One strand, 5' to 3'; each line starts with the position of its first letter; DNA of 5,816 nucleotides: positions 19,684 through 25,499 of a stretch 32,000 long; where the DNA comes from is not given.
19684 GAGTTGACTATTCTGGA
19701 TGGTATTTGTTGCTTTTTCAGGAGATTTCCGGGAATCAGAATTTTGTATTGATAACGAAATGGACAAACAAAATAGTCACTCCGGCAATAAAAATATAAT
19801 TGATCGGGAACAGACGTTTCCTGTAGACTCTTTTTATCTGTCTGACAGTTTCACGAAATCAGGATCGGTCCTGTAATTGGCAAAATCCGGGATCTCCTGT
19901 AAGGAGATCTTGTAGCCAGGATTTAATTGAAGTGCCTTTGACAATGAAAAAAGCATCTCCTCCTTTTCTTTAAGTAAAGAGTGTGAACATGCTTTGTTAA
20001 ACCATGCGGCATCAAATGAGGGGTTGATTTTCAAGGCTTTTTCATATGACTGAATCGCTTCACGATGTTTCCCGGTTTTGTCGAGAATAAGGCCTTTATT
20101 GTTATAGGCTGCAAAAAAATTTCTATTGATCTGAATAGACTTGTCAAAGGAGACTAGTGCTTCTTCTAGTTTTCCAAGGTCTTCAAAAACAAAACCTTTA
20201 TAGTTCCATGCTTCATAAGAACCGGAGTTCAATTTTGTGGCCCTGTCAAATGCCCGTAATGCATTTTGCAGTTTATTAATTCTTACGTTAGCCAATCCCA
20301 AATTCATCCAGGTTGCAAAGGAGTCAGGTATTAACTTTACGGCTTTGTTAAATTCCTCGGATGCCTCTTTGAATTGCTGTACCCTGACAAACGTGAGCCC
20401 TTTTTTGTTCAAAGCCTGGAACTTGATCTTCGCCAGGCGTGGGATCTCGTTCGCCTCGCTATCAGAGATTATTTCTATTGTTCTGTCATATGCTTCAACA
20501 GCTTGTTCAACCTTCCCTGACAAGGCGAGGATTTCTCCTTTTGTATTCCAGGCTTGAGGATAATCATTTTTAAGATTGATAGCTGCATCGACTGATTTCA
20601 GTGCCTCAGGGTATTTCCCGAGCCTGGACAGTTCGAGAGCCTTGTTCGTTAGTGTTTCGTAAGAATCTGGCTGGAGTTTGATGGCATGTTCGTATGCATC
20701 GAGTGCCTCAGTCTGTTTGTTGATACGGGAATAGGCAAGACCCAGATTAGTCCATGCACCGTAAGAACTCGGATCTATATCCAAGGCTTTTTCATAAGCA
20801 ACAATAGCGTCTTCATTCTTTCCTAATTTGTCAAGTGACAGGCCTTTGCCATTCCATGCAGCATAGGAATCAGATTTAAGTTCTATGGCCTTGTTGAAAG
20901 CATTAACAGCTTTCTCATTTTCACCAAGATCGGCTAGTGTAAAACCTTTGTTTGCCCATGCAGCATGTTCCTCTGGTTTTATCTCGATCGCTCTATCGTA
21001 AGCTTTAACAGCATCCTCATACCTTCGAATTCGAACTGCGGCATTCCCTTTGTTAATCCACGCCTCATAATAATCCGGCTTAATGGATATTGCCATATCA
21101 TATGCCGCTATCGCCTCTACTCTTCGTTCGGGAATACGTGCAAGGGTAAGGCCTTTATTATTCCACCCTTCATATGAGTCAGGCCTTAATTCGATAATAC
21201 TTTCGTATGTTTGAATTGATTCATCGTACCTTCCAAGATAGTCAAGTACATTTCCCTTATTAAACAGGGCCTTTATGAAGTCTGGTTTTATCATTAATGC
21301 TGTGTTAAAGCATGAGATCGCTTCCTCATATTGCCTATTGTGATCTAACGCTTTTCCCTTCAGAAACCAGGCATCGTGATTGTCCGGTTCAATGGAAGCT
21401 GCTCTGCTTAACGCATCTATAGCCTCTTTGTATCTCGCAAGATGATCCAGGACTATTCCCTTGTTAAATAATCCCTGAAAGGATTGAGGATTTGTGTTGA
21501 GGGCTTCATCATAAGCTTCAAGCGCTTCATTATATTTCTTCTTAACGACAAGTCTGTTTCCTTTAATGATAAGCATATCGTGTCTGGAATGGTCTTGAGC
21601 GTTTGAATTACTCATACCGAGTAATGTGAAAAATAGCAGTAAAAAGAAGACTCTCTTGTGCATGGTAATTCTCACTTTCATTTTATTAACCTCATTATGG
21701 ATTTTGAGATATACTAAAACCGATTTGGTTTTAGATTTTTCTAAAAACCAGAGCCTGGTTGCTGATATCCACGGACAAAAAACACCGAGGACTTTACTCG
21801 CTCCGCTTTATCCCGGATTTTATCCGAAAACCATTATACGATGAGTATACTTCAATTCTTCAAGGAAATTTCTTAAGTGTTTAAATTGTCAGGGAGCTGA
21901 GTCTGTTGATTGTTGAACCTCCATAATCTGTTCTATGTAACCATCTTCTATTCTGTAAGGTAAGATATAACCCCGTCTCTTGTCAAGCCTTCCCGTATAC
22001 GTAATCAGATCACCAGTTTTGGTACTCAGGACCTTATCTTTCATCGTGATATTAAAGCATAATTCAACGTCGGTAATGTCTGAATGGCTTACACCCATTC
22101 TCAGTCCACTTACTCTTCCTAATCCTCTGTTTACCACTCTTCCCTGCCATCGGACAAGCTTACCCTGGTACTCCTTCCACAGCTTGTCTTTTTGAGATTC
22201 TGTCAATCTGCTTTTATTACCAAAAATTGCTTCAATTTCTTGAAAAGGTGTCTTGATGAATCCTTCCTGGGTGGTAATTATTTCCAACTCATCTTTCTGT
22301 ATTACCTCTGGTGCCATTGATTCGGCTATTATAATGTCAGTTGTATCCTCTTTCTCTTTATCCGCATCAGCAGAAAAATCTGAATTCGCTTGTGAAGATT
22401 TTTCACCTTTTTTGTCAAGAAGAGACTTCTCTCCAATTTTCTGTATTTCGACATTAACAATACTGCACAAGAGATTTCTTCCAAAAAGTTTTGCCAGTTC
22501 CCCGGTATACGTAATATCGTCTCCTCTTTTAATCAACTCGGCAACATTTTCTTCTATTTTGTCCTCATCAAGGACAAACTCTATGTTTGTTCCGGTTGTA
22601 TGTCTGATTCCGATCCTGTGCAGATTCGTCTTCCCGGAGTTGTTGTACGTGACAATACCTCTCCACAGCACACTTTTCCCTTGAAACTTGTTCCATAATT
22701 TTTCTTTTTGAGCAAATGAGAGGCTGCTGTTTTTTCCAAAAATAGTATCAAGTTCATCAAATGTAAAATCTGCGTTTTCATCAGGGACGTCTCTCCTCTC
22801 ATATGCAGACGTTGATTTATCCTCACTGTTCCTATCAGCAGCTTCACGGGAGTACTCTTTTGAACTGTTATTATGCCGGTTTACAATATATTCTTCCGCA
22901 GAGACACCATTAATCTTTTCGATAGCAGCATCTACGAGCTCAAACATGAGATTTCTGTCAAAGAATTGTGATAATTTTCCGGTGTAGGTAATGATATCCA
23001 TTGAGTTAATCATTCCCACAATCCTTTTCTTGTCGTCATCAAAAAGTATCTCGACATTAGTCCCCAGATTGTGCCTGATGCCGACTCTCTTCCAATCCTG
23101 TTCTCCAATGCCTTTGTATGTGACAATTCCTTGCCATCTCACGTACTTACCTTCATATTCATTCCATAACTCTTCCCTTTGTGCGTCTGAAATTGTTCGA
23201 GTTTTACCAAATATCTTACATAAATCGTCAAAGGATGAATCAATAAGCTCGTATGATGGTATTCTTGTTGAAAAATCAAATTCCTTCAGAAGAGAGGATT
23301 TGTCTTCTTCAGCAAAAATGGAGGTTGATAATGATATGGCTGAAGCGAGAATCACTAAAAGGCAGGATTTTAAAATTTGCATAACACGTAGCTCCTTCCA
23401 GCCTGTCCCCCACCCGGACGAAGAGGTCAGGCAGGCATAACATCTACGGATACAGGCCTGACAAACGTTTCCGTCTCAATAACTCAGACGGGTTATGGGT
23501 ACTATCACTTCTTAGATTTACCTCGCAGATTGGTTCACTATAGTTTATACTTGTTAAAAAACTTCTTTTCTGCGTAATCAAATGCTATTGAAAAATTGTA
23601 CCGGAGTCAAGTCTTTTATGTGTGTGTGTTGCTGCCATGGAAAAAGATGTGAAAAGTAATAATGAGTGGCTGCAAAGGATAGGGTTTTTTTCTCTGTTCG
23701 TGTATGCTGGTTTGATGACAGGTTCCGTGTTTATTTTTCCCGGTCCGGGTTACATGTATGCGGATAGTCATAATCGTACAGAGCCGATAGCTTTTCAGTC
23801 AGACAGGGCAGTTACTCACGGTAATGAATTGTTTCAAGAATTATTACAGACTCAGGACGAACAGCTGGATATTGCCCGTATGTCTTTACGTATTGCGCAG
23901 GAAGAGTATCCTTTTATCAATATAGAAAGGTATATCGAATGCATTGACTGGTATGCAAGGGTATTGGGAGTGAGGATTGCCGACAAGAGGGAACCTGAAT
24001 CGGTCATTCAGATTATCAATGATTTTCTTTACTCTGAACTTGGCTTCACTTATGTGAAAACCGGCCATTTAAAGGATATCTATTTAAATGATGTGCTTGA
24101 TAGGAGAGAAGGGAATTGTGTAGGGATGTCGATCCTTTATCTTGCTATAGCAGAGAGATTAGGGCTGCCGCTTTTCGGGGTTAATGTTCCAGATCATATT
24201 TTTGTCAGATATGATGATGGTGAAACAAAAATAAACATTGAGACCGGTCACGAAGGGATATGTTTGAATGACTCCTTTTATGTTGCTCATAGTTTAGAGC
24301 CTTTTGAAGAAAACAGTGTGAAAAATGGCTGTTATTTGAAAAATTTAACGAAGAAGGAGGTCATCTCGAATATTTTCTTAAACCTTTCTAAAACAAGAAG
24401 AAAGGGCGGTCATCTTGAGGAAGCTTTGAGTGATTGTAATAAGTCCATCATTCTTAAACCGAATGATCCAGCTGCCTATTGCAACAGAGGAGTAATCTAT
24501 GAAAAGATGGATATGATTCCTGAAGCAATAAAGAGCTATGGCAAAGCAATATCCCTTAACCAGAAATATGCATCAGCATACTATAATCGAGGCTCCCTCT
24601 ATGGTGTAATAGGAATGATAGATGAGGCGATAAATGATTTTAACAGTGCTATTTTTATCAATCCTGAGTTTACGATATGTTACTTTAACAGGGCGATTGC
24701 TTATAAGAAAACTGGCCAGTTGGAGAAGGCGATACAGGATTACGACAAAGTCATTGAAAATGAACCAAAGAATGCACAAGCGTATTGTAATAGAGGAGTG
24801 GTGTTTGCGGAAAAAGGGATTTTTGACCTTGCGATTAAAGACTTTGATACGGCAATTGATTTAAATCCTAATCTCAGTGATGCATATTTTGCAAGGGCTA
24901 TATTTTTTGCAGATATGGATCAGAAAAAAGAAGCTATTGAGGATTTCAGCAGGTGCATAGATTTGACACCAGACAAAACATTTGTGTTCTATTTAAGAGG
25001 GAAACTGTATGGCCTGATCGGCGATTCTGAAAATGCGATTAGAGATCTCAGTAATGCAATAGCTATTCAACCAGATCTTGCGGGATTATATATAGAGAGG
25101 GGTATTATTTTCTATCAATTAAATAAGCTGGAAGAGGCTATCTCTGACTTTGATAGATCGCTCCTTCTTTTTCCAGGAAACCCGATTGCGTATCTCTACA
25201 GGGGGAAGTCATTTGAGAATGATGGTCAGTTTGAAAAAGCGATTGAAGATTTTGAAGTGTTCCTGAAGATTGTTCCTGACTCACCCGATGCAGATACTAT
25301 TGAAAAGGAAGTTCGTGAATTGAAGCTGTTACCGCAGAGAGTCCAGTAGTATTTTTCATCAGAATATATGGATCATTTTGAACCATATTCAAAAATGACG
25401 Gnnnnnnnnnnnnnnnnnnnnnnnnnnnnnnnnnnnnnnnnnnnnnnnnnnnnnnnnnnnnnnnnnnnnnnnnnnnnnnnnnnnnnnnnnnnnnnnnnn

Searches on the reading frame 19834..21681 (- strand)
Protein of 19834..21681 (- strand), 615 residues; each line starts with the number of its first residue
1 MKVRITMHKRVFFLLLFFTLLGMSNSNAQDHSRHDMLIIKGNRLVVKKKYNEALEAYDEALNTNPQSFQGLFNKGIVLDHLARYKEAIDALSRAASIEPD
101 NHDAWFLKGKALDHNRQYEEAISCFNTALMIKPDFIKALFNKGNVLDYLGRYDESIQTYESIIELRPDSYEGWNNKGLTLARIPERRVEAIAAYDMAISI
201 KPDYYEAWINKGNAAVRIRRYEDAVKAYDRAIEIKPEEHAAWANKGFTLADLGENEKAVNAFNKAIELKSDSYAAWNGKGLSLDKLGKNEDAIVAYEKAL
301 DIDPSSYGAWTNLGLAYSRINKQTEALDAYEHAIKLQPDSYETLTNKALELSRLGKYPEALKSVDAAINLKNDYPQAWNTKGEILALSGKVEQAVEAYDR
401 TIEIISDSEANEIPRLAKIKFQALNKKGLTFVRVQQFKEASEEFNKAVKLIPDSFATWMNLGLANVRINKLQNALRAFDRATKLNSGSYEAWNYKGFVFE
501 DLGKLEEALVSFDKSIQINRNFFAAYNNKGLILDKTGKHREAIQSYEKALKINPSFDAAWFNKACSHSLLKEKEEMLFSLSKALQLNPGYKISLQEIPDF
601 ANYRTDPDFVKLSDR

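Call 5: search_protein_families(library=pfam, proteins=[window:19834-21681:-], max_evalue=0.01)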
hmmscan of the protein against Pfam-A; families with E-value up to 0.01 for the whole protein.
window:19834-21681:- (615 aa): 43 families (the best 25 are shown)
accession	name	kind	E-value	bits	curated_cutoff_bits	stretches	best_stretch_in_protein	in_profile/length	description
PF00515.34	TPR_1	-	2.1e-108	350.6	27.8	11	524-556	2-34/34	Tetratricopeptide repeat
PF07719.23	TPR_2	-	3.1e-92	295.6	27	9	524-555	2-33/34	Tetratricopeptide repeat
PF13181.12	TPR_8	-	2.3e-82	264.6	25.7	7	525-555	3-33/34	Tetratricopeptide repeat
PF13414.12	TPR_11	-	1.2e-81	268.5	26.8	12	285-319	6-40/42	TPR repeat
PF13431.12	TPR_17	-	2.5e-71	230.5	24.4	7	295-327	1-33/34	Tetratricopeptide repeat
PF13432.12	TPR_16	-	2e-63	210.7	32.7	10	249-306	7-64/65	Tetratricopeptide repeat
PF13428.12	TPR_14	-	8.1e-49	159.4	23.5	3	206-245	2-41/44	Tetratricopeptide repeat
PF13424.12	TPR_12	-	2.5e-42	143.4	30.1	4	491-552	5-74/77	Tetratricopeptide repeat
PF13371.12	TPR_9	-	1.6e-40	137.4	35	4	214-271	4-61/73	Tetratricopeptide repeat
PF14559.12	TPR_19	-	4.7e-36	123.4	25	5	83-134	6-57/68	Tetratricopeptide repeat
PF01239.28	PPTA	-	1.4e-31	106.6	29.5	1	471-500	1-30/32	Protein prenyltransferase alpha subunit repeat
PF13176.12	TPR_7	-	1.7e-28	96.6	27.9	0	138-168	1-31/36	Tetratricopeptide repeat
PF23914.1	TPR_CcmH_CycH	-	5.2e-27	95.1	42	2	201-300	46-148/158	Cytochrome c-type biogenesis protein H TPR domain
PF13174.12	TPR_6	-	1.2e-25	88.8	26.3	1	138-169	2-33/33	Tetratricopeptide repeat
PF12895.13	ANAPC3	-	2.6e-22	79.3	27.2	3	93-161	14-81/82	Anaphase-promoting complex, cyclosome, subunit 3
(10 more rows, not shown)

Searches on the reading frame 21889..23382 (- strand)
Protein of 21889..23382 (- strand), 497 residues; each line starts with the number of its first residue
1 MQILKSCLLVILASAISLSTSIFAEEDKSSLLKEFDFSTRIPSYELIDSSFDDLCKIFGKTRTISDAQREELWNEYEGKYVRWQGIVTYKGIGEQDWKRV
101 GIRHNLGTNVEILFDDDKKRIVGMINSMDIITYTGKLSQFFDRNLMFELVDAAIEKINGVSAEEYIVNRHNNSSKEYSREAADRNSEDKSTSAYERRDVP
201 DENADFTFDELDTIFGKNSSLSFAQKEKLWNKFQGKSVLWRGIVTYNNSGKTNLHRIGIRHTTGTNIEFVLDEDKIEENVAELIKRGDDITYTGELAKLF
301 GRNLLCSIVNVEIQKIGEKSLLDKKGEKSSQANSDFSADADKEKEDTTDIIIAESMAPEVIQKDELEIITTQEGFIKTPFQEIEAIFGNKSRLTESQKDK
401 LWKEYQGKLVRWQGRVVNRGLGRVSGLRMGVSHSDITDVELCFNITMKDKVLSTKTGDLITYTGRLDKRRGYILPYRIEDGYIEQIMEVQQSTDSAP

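Call 5: search_protein_families(library=pfam, proteins=[window:21889-23382:-], max_evalue=0.01)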
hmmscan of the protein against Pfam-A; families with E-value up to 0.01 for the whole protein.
window:21889-23382:- (497 aa): 2 families
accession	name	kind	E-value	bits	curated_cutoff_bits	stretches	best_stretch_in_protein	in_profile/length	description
PF12869.13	tRNA_anti-like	-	7.2e-09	35.8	23.5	0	1-143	1-138/146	tRNA_anti-like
PF20638.3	ATG5_UblA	-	0.00032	21.7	23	0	362-413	22-73/97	Autophagy protein ATG5, UblA domain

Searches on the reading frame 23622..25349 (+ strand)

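Call 5: search_protein_families(library=pfam, proteins=[window:23622-25349:+], max_evalue=0.01)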
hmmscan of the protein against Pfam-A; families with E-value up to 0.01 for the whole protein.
window:23622-25349:+ (575 aa): 23 families
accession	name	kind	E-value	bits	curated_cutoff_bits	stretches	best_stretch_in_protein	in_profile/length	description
PF00515.34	TPR_1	-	8e-64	209.5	27.8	7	385-417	1-33/34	Tetratricopeptide repeat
PF07719.23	TPR_2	-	1.5e-54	178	27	5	353-384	3-34/34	Tetratricopeptide repeat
PF13414.12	TPR_11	-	3.2e-54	180.8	26.8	7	360-399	3-42/42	TPR repeat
PF13431.12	TPR_17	-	7e-42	138.6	24.4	5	374-405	2-33/34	Tetratricopeptide repeat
PF13181.12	TPR_8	-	1.9e-40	134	25.7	3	354-384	4-34/34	Tetratricopeptide repeat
PF13371.12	TPR_9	-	7.1e-36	122.5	35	6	511-562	19-70/73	Tetratricopeptide repeat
PF13174.12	TPR_6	-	8.4e-23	79.8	26.3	2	354-383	3-32/33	Tetratricopeptide repeat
PF13432.12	TPR_16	-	4.5e-22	78.6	32.7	3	356-417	2-63/65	Tetratricopeptide repeat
PF13369.12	Transglut_core2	-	9.4e-20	71.1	23.5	1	108-218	7-120/155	Transglutaminase-like superfamily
PF13428.12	TPR_14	-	3.9e-17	61.5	23.5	0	356-392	6-42/44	Tetratricopeptide repeat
PF13424.12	TPR_12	-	1e-15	58.1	30.1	1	284-344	4-65/77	Tetratricopeptide repeat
PF14559.12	TPR_19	-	5.2e-12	46.4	25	0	331-387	5-61/68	Tetratricopeptide repeat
PF01239.28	PPTA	-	4.9e-09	35.8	29.5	0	367-395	1-29/32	Protein prenyltransferase alpha subunit repeat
PF25575.1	TPR_BSK1_C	-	6.2e-08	33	42.2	0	300-355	59-115/118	Serine/threonine-protein kinase BSK1-like, TPR repeats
PF24575.1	TPR_Slam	-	1.2e-07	32.5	35.2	0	354-385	50-81/104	Surface lipoprotein assembly modifier, N-terminal TPR repeats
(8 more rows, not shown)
